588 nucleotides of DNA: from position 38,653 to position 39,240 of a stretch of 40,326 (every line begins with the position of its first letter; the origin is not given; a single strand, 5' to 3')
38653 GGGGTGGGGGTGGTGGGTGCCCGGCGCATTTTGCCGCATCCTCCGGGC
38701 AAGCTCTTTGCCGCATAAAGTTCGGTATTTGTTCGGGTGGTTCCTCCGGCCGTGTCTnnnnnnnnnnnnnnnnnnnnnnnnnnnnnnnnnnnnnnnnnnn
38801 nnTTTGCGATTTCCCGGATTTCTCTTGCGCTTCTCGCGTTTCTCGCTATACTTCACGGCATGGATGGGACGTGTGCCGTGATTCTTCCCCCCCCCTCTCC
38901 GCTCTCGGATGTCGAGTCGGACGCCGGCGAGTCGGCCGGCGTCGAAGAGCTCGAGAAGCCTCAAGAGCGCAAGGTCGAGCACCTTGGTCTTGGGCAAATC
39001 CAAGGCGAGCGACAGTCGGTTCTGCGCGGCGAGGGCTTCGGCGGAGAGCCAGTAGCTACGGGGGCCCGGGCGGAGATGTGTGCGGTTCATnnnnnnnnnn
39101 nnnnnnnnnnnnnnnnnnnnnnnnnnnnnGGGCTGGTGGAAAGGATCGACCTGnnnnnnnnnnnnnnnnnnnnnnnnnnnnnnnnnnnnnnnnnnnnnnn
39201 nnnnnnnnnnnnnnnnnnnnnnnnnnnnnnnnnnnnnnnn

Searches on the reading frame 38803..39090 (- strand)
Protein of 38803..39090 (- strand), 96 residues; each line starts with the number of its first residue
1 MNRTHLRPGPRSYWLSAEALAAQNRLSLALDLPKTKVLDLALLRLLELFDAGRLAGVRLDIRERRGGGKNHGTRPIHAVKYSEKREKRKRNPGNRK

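Call 36: search_protein_families(library=pfam, proteins=[window:38803-39090:-], max_evalue=0.1)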
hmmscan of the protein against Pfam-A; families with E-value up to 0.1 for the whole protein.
seq(96 aa): 0 families

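Call 73: search_solved_structures(query=window:38803-39090:-, max_evalue=10)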
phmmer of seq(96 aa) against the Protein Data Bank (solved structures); distinct sequences matched with E-value up to 10: 3.
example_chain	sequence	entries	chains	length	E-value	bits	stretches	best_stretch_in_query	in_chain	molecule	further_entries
1fc7_A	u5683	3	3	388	0.57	14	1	17-70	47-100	PHOTOSYSTEM II D1 PROTEASE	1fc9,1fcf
6y56_A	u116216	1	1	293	0.77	13.6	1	31-77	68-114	Uncharacterized protein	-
1fc6_A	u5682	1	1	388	0.96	13.3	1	17-70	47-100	PHOTOSYSTEM II D1 PROTEASE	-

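Call 74: search_protein_families(library=phrogs, proteins=[window:38803-39090:-], max_evalue=0.05)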
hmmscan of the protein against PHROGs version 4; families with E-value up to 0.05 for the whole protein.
seq(96 aa): 0 families
